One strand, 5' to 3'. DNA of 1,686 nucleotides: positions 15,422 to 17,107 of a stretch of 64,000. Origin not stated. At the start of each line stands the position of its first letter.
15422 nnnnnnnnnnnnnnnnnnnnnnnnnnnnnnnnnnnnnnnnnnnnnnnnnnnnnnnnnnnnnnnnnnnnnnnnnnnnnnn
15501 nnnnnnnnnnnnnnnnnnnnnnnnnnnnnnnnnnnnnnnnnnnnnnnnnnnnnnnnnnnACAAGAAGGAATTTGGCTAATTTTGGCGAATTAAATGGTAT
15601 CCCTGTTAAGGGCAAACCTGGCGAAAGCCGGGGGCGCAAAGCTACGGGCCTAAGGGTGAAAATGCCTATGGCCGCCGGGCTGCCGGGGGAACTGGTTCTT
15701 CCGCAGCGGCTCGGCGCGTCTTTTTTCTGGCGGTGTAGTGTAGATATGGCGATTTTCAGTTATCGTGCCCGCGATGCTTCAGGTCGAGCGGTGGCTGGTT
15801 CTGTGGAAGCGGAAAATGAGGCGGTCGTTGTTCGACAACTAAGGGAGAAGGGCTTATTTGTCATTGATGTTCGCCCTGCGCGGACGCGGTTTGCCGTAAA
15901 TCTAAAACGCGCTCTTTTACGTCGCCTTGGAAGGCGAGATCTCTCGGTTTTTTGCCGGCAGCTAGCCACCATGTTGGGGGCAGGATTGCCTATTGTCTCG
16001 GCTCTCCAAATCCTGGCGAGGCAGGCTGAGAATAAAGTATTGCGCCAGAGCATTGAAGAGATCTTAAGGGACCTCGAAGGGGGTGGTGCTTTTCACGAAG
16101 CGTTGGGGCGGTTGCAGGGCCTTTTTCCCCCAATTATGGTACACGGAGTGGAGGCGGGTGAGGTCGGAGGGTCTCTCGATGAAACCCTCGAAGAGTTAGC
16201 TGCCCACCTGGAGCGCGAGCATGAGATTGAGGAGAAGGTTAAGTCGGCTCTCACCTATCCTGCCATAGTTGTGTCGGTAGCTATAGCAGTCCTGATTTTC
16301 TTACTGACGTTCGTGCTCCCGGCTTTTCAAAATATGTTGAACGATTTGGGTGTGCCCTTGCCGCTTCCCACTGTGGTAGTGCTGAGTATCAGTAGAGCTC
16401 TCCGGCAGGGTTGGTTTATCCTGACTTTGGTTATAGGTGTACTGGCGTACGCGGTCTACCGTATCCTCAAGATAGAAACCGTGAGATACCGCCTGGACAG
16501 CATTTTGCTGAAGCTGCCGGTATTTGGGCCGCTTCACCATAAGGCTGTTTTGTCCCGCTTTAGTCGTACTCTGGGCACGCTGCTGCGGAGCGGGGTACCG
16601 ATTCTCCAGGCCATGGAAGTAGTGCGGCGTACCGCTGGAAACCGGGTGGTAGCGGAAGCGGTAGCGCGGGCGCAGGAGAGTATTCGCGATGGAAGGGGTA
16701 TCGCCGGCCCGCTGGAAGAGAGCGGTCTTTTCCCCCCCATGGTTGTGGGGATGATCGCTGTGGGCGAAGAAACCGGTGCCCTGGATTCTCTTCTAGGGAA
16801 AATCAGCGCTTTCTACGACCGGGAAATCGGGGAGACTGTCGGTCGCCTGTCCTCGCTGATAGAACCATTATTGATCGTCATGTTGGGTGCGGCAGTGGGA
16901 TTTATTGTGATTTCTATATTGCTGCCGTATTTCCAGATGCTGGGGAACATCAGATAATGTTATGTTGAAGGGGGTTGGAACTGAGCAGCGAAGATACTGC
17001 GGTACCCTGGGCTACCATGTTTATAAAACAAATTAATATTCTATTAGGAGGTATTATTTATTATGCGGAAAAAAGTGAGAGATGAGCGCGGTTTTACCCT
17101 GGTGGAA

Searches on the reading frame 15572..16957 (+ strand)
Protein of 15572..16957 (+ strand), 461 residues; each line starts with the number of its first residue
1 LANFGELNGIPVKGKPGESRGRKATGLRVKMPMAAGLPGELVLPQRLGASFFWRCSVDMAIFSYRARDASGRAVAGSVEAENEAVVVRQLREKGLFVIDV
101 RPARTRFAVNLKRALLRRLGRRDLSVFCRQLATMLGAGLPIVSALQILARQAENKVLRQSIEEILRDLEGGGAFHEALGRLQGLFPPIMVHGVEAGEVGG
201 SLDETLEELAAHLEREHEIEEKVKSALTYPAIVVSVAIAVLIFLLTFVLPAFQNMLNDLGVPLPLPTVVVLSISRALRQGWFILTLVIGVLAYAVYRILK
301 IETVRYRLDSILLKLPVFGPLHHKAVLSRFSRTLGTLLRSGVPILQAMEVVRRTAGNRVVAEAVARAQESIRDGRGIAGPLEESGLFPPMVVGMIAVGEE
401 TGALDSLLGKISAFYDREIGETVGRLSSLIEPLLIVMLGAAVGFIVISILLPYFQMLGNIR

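Call 48: search_protein_families(library=pfam, proteins=[window:15572-16957:+], max_evalue=1e-8)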
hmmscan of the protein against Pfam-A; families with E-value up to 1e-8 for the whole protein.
window:15572-16957:+ (461 aa): 1 family
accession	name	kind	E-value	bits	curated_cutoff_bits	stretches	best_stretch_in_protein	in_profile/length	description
PF00482.28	T2SSF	-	3e-65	218.3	25.2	2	127-250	1-125/125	Type II secretion system (T2SS), protein F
